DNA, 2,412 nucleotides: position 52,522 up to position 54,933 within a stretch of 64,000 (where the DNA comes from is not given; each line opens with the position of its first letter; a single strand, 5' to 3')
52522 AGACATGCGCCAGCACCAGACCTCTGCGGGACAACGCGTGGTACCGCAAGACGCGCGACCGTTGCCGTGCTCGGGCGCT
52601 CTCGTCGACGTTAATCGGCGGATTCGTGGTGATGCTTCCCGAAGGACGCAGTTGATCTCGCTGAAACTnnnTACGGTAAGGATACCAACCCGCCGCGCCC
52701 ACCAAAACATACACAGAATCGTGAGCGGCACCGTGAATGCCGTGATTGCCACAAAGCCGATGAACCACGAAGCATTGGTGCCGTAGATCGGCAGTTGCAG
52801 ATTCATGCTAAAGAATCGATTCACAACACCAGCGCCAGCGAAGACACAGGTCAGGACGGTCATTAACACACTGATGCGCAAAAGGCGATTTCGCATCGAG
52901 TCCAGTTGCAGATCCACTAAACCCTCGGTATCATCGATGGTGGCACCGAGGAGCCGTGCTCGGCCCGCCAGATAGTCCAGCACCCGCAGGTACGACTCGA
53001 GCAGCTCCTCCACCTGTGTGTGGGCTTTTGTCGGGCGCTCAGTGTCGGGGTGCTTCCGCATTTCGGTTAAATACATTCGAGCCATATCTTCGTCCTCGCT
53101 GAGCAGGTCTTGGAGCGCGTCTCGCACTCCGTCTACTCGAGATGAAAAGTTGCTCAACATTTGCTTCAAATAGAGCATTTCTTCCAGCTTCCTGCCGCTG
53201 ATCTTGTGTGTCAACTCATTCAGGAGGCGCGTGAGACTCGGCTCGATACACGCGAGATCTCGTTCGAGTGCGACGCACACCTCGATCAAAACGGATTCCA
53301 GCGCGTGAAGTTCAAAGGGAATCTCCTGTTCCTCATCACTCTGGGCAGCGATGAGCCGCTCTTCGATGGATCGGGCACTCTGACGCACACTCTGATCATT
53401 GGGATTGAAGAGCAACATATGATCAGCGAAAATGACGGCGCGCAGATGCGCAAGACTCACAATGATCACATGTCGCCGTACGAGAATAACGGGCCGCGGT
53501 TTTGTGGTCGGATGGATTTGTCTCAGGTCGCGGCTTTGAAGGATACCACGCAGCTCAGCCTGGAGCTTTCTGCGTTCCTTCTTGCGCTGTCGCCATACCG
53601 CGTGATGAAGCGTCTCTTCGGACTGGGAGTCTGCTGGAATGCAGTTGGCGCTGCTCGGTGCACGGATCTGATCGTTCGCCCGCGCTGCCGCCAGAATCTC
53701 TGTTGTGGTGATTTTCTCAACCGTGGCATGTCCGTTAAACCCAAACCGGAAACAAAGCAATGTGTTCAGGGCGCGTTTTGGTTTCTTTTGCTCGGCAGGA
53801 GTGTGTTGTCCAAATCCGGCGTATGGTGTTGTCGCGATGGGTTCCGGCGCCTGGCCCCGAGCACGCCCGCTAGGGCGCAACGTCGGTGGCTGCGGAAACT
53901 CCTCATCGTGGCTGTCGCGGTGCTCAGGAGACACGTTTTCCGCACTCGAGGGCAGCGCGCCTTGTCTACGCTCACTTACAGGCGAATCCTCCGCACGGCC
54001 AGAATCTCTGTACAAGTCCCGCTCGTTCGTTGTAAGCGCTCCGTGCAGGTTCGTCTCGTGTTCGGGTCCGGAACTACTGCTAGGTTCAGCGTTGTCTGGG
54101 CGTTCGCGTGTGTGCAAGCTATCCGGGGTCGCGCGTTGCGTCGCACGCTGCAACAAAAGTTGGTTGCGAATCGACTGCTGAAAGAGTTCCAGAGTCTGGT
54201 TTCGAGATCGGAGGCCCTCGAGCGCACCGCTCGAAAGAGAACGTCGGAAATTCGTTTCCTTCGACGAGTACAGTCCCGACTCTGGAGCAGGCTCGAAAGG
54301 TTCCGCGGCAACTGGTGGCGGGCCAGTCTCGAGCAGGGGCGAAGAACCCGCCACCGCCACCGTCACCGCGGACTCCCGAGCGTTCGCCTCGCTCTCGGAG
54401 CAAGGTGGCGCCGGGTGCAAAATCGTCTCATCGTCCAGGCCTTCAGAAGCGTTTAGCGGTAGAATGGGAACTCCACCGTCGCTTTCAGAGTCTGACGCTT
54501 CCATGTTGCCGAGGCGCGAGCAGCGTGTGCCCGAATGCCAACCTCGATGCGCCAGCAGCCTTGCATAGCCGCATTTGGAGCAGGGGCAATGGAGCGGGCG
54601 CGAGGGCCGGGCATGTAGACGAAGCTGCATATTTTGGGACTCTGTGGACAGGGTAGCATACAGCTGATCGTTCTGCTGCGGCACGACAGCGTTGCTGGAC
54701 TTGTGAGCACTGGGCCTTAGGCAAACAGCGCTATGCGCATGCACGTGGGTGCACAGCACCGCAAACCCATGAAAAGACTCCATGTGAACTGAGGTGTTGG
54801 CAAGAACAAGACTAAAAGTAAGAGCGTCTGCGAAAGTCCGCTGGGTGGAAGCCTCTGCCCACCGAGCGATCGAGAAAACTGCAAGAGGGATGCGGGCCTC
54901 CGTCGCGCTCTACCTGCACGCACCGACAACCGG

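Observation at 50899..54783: Convergent Mrs2/CorA paralog pair in which one copy carries SMN instead of the canonical GMN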

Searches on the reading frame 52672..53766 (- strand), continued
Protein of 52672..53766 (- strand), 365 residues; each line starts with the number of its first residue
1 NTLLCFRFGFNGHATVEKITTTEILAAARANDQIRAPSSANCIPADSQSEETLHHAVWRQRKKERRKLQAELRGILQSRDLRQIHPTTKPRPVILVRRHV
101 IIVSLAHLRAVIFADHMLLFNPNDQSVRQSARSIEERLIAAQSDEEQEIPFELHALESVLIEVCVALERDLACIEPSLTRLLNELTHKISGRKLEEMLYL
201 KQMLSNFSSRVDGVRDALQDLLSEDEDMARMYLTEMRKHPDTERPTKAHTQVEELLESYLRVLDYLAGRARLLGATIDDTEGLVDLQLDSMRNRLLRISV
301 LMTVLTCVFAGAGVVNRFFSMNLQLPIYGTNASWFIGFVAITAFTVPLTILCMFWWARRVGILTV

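Call 54: find_related_loci(query=A1, collection=metagenome_contigs, flank=3000)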
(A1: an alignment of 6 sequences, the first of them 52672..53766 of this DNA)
Query A1 (365 aa) in metagenome_contigs; peptide patterns used: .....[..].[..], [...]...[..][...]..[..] (x = any residue, [..] = any of these).
231 stretches matched a pattern; 23 encode a relative of the query (tblastn E <= 1e-3); 23 distinct loci.
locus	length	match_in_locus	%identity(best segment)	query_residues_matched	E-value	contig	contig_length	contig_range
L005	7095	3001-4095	100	1-365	0e+0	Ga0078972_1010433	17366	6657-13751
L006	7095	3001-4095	100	1-365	0e+0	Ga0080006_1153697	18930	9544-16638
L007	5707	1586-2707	41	3-364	3e-83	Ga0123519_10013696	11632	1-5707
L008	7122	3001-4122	41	3-364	3e-83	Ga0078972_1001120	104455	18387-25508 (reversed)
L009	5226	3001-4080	41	3-362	1e-78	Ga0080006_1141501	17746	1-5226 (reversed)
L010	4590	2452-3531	41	3-362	1e-78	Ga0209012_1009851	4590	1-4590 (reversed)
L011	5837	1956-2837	38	61-346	5e-57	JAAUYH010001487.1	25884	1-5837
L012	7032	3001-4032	30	53-365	1e-34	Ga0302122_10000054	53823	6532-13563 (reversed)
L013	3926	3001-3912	28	1-244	8e-29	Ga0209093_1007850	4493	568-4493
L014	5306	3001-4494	28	1-365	1e-28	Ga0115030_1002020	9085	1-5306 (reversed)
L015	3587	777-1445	33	146-365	9e-27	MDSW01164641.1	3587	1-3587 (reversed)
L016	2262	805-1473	33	146-365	2e-26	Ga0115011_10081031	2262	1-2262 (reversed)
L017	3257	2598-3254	34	146-361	2e-26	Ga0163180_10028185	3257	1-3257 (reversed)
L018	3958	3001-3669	33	146-365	2e-26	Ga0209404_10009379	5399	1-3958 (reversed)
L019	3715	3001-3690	32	120-324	9e-24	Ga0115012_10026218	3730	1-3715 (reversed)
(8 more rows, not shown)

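Call 56: fold_search(model_id=the predicted structure, library=pdb)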
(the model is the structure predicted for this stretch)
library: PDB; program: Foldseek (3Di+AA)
matches with E <= 10: 374; with E <= 0.001: 56
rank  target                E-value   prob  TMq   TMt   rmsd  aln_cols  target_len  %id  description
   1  8q8p_A                9.9e-19  1.00  0.71  0.80   4.3       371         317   28  Cryo-EM structure of the magnesium channel CtMrs2 in the closed state (released 2024-11-27)
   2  8q8q_A                1.1e-16  1.00  0.69  0.79   4.6       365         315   27  Cryo-EM structure of the magnesium channel CtMrs2 in the open state (released 2024-11-27)
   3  8tul_A                4.0e-14  1.00  0.69  0.79   4.7       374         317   21  Cryo-EM structure of the human MRS2 magnesium channel under Mg2+ condition (released 2023-09-13)
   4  8ip3_A                4.7e-14  1.00  0.70  0.79   5.2       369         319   20  Cryo-EM structure of hMRS2-Mg (released 2023-06-14)
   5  3rkg                  6.5e-14  1.00  0.58  0.81   5.1       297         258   24  Structural and Functional Characterization of the Yeast Mg2+ Channel Mrs2 (released 2012-04-18)
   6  8ts1_A                1.2e-13  1.00  0.68  0.81   4.1       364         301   21  Cryo-EM structure of human MRS2 with Mg2+ (released 2024-08-14)
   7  8ip4_A                1.8e-13  1.00  0.69  0.77   5.3       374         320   20  Cryo-EM structure of hMRS-highEDTA (released 2023-06-14)
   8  8tup_A                2.3e-13  1.00  0.69  0.78   5.2       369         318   21  Cryo-EM structure of the human MRS2 magnesium channel under Mg2+-free condition (released 2023-09-13)
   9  8tme_E                9.6e-06  1.00  0.48  0.49  11.9       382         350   12  Cryo-EM structure of CorA in complex with conformation-specific synthetic antibody C18 and 100 uM MgCl2, State MG0.1-1 (released 2025-02-12)
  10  5jrw_A                1.0e-05  1.00  0.53  0.57  10.7       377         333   13  Crystal structure of Thermotoga maritima mutant D89R/D253R (released 2017-01-25)
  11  8tmn_E                1.2e-05  1.00  0.49  0.51  12.1       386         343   10  Cryo-EM structure of magnesium depleted CorA in complex with conformation-specific synthetic antibody C18, State MGD-1 (released 2025-02-12)
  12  8tmd_E                1.5e-05  1.00  0.50  0.52  11.0       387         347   11  Cryo-EM structure of CorA in complex with conformation-specific synthetic antibody C18 and 100 uM MgCl2, State MG0.1-1 (released 2025-02-12)
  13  5jrw_C                1.5e-05  1.00  0.52  0.56  10.8       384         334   13  Crystal structure of Thermotoga maritima mutant D89R/D253R (released 2017-01-25)
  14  8tmj_D                1.5e-05  1.00  0.56  0.57  10.5       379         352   13  Cryo-EM structure of CorA in complex with conformation-specific synthetic antibody C18 and 100 uM MgCl2, State MG0.1-2 (released 2025-02-12)
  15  5jrw_D                2.0e-05  1.00  0.54  0.57  10.5       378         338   13  Crystal structure of Thermotoga maritima mutant D89R/D253R (released 2017-01-25)
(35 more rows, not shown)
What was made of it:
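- On CorA/Mrs2/Alr1 superfamily (2-TM-GxN; Pfam PF22099 MRS2-like, PF01544 CorA): Foldseek TM 0.80 to CtMrs2 (call 56).
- Foldseek TM 0.80 and 0.79 to CtMrs2 and hMRS2 (call 56).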

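Call 65: find_encoding_contigs(protein=P0218, flank=8000, max_places=2)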
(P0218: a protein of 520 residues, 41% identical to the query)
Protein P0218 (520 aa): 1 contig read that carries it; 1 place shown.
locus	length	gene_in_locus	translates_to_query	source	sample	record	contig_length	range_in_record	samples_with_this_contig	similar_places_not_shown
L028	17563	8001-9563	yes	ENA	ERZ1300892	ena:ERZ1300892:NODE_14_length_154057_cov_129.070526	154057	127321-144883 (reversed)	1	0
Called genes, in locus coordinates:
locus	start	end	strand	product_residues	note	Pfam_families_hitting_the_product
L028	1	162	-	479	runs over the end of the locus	PF07992:Pyr_redox_2 (weak)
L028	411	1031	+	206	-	-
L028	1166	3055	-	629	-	PF00089:Trypsin, PF13365:Trypsin_2, PF13180:PDZ_2 (faint), PF17815:PDZ_3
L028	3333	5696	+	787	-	PF00888:Cullin, PF26557:Cullin_AB, PF10557:Cullin_Nedd8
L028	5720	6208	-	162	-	-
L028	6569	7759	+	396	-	PF00899:ThiF, PF00581:Rhodanese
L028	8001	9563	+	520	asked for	PF22099:MRS2-like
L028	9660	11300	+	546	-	PF22099:MRS2-like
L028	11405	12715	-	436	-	PF00109:ketoacyl-synt, PF02801:Ketoacyl-synt_C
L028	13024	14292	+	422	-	PF00085:Thioredoxin, PF22562:UBA_7, PF00789:UBX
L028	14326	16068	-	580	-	PF00817:IMS, PF21704:POLH-Rev1_HhH, PF11799:IMS_C (weak), PF22562:UBA_7 (faint)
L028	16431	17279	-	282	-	PF10032:Pho88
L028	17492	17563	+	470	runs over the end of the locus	PF00899:ThiF, PF08825:E2_bind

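Call 66: find_encoding_contigs(protein=P0012, flank=8000, max_places=2)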
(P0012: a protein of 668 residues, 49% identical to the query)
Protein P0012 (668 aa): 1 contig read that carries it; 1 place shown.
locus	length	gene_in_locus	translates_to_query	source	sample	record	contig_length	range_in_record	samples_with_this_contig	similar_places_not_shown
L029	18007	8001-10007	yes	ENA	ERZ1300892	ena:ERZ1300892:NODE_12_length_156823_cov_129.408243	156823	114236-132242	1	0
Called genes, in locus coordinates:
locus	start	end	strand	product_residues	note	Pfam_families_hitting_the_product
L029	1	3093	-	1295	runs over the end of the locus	PF02463:SMC_N, PF13175:AAA_15 (faint), PF13304:AAA_21 (weak), PF13476:AAA_23, PF13555:AAA_29 (faint), PF06470:SMC_hinge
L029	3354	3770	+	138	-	PF04032:Rpr2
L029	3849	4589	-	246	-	PF03100:CcmE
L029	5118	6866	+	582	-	PF02789:Peptidase_M17_N (weak), PF00883:Peptidase_M17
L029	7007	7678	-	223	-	PF04410:Gar1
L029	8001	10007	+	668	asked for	PF22099:MRS2-like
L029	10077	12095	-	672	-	PF05833:NFACT_N, PF05670:NFACT-R_1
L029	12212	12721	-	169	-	-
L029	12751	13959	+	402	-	PF09494:Slx4 (weak)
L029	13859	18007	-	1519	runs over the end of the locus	PF12254:DNA_pol_alpha_N, PF03104:DNA_pol_B_exo1, PF00136:DNA_pol_B, PF08996:zf-DNA_Pol (weak)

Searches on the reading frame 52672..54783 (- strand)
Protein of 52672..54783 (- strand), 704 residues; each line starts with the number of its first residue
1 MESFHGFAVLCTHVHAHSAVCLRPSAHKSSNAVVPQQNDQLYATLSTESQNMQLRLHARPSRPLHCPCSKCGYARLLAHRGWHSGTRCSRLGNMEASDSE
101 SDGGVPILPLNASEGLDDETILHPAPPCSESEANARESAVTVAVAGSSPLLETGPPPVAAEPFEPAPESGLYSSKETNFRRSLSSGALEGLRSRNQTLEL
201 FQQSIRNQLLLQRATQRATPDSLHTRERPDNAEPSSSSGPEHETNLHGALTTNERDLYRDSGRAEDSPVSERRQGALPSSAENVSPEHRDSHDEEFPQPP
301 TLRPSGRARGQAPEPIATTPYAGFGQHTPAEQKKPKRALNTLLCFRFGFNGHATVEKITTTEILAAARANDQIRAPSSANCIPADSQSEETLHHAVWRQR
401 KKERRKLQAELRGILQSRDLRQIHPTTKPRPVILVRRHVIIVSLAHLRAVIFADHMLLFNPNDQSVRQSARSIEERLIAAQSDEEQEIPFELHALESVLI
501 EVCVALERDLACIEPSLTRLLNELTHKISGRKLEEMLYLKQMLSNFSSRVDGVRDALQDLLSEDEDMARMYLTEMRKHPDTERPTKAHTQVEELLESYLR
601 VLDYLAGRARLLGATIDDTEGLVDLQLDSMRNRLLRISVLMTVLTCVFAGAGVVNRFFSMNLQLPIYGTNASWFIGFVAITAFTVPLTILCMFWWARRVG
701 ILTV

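Call 6: search_protein_families(library=pfam, proteins=[window:52672-54783:-], max_evalue=0.01)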
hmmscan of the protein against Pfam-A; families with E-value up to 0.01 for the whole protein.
window:52672-54783:- (704 aa): 2 families
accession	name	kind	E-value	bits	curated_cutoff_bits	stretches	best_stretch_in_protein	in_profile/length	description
PF22099.1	MRS2-like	-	1.5e-46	159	27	1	400-631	14-241/241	Magnesium transporter MRS2-like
PF01544.23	CorA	-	5.3e-06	26.4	27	1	507-695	124-290/292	CorA-like Mg2+ transporter protein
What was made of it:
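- Pfam E 1.5e-46 (call 6).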

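Call 7: find_homologous_proteins(query=window:52672-54783:-)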
Query window:52672-54783:- (704 aa): 4 proteins with E <= 0.001 among 8000 candidates.
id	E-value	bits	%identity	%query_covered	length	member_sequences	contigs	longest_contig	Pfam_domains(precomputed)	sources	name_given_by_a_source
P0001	0.0e+0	1565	99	100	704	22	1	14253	PF01544.24,PF22099.2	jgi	-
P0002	9.9e-198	677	57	87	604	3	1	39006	PF01544.24,PF22099.2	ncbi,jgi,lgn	jgi:magnesium transporter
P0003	7.7e-194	664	57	87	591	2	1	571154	PF01544.24,PF22099.2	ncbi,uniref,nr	ncbi:magnesium ion transporter [Cyanidiococcus yangmingshanensis]|uniref:Magnesium transporter n=1 T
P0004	1.8e-7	48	25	28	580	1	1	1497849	PF22099.2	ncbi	ncbi:unnamed protein product [Hanseniaspora opuntiae]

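Call 14: find_encoding_contigs(protein=P0003, flank=10000, max_places=3)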
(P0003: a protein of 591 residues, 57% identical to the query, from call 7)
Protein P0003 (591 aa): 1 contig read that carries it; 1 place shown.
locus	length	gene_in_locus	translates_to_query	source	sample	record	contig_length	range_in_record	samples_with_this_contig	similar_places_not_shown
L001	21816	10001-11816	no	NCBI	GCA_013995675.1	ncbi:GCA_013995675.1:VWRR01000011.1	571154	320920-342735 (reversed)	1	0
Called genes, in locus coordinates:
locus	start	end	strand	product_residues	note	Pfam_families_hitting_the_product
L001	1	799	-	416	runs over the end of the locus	PF02463:SMC_N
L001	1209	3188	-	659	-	PF06470:SMC_hinge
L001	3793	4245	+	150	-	PF04032:Rpr2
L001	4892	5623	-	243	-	PF03100:CcmE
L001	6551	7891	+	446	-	PF00883:Peptidase_M17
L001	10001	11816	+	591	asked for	PF22099:MRS2-like, PF01544:CorA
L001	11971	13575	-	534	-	PF22099:MRS2-like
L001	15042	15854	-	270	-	PF05833:NFACT_N, PF05670:NFACT-R_1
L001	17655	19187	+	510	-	-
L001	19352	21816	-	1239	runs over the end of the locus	PF03104:DNA_pol_B_exo1, PF00136:DNA_pol_B, PF08996:zf-DNA_Pol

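Call 16: find_encoding_contigs(protein=P0002, flank=10000, max_places=3)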
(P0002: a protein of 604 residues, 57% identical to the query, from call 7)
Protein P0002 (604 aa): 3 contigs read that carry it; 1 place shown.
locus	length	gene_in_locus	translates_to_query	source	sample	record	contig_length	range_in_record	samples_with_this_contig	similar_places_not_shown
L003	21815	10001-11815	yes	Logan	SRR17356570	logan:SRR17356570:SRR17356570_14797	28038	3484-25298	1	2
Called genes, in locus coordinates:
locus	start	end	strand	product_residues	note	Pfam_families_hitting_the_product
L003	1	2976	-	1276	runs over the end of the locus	PF02463:SMC_N, PF13304:AAA_21 (weak), PF13476:AAA_23, PF13555:AAA_29 (weak), PF06470:SMC_hinge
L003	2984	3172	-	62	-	-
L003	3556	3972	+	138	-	PF04032:Rpr2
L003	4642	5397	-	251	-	PF03100:CcmE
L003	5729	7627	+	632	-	PF02789:Peptidase_M17_N (weak), PF00883:Peptidase_M17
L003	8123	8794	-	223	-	PF04410:Gar1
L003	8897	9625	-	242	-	-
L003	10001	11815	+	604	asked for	PF22099:MRS2-like, PF01544:CorA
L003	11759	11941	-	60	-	-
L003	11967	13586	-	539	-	PF22099:MRS2-like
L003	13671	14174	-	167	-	-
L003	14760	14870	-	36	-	-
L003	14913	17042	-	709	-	PF05833:NFACT_N, PF05670:NFACT-R_1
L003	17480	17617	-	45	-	-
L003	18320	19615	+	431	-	PF09494:Slx4 (weak)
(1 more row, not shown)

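Call 46: find_encoding_contigs(protein=P0001, flank=6000, max_places=4)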
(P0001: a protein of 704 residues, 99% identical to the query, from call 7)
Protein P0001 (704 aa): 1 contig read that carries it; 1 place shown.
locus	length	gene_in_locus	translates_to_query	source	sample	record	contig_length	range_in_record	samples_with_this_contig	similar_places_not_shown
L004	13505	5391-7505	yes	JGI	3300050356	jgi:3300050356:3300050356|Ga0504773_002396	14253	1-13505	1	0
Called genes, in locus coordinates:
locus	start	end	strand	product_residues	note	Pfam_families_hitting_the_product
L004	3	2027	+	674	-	?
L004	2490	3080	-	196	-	PF04410:Gar1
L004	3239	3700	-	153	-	-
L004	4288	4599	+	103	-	-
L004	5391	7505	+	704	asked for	PF22099:MRS2-like, PF01544:CorA (weak)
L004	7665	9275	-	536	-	PF22099:MRS2-like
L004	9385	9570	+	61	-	-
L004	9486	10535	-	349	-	-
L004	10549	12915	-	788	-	PF05833:NFACT_N, PF05670:NFACT-R_1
